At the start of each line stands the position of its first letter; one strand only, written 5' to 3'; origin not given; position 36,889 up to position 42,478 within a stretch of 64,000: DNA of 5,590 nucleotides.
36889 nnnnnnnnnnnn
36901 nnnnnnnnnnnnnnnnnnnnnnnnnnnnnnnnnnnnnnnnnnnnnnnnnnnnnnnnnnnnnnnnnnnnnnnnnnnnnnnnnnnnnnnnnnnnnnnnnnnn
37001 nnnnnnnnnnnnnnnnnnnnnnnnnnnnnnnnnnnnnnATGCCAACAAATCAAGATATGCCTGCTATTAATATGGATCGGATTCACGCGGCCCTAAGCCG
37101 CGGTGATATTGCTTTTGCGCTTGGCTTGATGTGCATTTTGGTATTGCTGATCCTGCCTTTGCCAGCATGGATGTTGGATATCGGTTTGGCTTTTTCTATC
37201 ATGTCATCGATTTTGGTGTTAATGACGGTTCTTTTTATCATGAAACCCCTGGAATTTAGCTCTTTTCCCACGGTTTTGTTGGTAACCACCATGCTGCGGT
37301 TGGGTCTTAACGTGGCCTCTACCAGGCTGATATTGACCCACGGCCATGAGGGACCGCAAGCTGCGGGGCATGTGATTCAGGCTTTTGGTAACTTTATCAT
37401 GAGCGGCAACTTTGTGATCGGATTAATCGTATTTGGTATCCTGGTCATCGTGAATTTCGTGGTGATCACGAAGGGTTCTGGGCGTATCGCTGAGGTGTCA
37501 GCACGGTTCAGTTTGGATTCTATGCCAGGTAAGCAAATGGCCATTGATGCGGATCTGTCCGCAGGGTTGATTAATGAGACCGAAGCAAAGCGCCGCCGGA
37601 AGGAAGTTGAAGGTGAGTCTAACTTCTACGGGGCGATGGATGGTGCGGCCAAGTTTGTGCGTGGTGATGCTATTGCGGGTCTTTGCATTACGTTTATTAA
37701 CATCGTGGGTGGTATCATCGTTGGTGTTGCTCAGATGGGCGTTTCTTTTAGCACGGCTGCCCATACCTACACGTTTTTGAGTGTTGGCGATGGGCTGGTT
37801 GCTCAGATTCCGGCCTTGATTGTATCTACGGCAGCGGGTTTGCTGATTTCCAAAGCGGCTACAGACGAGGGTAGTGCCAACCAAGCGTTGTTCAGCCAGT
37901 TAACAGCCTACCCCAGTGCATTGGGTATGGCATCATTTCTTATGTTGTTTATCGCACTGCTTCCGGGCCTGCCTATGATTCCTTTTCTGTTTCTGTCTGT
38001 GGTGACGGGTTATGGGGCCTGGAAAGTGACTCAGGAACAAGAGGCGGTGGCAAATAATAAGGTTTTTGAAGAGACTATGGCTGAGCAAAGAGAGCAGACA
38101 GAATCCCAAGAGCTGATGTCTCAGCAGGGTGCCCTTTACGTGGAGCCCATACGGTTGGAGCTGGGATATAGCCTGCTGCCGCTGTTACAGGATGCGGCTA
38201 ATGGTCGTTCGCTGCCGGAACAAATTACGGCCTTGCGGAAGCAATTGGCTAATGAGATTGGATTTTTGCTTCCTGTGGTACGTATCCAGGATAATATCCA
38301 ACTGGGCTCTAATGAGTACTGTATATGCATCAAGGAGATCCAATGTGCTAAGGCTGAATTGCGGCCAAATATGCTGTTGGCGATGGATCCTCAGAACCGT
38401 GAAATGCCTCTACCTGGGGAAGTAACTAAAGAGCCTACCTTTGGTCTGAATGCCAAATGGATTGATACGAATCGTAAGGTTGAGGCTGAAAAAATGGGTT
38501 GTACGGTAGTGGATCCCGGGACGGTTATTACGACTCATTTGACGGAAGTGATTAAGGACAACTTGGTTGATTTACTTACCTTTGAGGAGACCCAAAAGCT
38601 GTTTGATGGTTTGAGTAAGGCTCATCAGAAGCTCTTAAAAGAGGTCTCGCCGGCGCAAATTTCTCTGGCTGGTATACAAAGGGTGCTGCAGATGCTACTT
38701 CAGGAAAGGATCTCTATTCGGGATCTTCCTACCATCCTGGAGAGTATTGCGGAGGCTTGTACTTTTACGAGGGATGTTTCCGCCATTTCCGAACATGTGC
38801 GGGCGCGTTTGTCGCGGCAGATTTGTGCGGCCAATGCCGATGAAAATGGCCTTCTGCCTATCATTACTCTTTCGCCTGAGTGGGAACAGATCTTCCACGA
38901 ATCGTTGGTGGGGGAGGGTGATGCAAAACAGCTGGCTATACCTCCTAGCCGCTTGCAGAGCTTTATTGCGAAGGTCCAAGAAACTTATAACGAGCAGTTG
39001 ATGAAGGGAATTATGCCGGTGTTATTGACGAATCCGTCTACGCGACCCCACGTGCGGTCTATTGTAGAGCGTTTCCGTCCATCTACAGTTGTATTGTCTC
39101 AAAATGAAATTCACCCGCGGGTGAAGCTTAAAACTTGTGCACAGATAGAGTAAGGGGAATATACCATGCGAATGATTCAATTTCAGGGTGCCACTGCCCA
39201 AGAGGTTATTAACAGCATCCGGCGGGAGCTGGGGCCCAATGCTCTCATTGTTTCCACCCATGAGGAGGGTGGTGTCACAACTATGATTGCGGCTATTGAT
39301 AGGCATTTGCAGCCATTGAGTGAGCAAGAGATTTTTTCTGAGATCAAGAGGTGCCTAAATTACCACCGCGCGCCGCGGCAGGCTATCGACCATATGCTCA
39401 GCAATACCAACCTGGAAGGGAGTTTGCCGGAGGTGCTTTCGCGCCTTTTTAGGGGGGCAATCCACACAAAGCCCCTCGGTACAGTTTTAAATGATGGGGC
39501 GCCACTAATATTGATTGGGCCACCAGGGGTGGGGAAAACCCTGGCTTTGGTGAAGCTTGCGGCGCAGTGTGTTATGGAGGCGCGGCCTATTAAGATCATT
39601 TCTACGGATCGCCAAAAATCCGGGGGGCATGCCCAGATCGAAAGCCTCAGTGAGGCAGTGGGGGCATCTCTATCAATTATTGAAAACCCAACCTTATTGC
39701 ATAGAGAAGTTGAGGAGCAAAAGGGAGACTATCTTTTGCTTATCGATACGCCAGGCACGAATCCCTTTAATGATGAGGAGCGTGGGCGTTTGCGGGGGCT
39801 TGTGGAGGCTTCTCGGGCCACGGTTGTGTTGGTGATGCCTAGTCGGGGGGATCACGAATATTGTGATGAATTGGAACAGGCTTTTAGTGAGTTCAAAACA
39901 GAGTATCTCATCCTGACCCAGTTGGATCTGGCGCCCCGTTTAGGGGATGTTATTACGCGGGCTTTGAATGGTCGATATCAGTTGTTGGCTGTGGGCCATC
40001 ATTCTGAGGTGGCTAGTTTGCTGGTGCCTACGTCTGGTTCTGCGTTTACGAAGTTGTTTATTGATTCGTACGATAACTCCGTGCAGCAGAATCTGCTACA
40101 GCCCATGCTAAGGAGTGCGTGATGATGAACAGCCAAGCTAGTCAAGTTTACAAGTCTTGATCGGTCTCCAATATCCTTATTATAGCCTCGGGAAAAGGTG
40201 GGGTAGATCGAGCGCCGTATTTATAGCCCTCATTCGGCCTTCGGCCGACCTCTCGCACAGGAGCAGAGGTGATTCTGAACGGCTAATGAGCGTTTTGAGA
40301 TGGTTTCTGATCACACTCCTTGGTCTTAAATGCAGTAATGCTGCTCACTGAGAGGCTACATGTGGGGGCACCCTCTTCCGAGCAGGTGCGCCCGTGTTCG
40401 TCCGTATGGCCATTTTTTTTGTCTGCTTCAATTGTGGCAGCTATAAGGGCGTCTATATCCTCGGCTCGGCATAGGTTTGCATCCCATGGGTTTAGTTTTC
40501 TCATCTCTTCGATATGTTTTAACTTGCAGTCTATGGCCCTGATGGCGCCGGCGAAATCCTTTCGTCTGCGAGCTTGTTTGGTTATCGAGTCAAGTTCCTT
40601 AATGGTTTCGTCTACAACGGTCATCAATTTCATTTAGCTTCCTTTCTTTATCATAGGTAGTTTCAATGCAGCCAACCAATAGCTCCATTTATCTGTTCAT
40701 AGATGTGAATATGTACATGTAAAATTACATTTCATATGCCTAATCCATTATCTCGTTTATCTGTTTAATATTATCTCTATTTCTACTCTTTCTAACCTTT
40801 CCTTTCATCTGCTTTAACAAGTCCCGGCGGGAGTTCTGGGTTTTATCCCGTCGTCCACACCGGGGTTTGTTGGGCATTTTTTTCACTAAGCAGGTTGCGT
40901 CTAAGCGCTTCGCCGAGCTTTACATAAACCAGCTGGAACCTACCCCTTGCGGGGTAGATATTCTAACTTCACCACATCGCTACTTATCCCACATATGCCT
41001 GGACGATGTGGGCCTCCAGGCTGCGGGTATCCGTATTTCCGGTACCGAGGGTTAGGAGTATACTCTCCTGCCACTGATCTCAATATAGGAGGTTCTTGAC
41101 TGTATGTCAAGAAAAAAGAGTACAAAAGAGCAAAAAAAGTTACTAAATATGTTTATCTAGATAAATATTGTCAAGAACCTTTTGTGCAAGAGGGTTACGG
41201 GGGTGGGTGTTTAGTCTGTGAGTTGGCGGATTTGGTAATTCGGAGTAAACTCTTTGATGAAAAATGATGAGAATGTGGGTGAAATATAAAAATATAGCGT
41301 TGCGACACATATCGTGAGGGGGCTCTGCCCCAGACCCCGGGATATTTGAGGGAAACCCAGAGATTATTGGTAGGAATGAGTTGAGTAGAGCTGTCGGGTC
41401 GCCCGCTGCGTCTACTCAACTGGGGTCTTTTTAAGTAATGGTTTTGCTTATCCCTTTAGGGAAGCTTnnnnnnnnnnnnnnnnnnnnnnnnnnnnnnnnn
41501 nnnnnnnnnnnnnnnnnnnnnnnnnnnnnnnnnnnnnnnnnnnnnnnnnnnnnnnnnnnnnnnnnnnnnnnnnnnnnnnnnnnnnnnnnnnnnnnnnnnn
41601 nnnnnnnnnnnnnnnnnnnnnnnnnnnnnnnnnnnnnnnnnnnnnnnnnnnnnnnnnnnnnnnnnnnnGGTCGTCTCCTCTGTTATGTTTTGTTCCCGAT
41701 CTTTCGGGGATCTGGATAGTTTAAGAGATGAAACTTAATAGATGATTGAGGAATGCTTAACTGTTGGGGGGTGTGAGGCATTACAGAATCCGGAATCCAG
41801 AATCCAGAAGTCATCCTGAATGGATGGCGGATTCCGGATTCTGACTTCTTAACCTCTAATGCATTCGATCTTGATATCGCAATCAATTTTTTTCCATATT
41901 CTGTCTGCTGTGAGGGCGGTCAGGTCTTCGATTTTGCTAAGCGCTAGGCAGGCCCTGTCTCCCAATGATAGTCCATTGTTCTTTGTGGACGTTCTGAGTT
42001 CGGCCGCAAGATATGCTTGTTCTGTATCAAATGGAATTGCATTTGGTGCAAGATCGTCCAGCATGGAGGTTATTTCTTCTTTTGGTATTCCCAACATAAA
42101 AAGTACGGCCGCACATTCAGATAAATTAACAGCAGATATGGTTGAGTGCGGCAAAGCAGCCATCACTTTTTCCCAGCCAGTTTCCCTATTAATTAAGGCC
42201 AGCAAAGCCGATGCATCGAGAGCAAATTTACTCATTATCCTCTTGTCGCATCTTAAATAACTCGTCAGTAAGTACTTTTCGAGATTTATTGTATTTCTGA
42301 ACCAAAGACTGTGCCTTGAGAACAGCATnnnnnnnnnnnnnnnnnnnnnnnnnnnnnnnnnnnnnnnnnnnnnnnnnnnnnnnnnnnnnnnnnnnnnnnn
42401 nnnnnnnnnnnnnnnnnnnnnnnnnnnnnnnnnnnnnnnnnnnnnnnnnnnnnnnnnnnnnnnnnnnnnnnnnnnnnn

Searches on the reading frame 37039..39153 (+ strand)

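Call 52: search_protein_families(library=pfam, proteins=[window:37039-39153:+], max_evalue=0.0001)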
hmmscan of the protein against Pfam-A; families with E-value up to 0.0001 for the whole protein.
window:37039-39153:+ (704 aa): 1 family
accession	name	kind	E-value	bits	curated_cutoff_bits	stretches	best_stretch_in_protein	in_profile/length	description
PF00771.25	FHIPEP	-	3.1e-260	865.7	29.1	1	33-695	1-656/657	FHIPEP family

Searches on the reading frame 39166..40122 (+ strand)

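Call 52: search_protein_families(library=pfam, proteins=[window:39166-40122:+], max_evalue=0.0001)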
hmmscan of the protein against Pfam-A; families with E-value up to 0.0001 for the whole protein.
window:39166-40122:+ (318 aa): 1 family
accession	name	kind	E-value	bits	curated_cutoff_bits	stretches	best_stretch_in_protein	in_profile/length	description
PF00448.28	SRP54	-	4.4e-12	46.5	22.7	1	114-266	4-163/196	SRP54-type protein, GTPase domain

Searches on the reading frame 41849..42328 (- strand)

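Call 52: search_protein_families(library=pfam, proteins=[window:41849-42328:-], max_evalue=0.0001)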
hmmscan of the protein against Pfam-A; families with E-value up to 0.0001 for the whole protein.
window:41849-42328:- (159 aa): 1 family
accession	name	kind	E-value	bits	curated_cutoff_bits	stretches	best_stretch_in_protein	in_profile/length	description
PF01850.27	PIN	-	4.1e-11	44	23.6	1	37-149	3-118/120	PIN domain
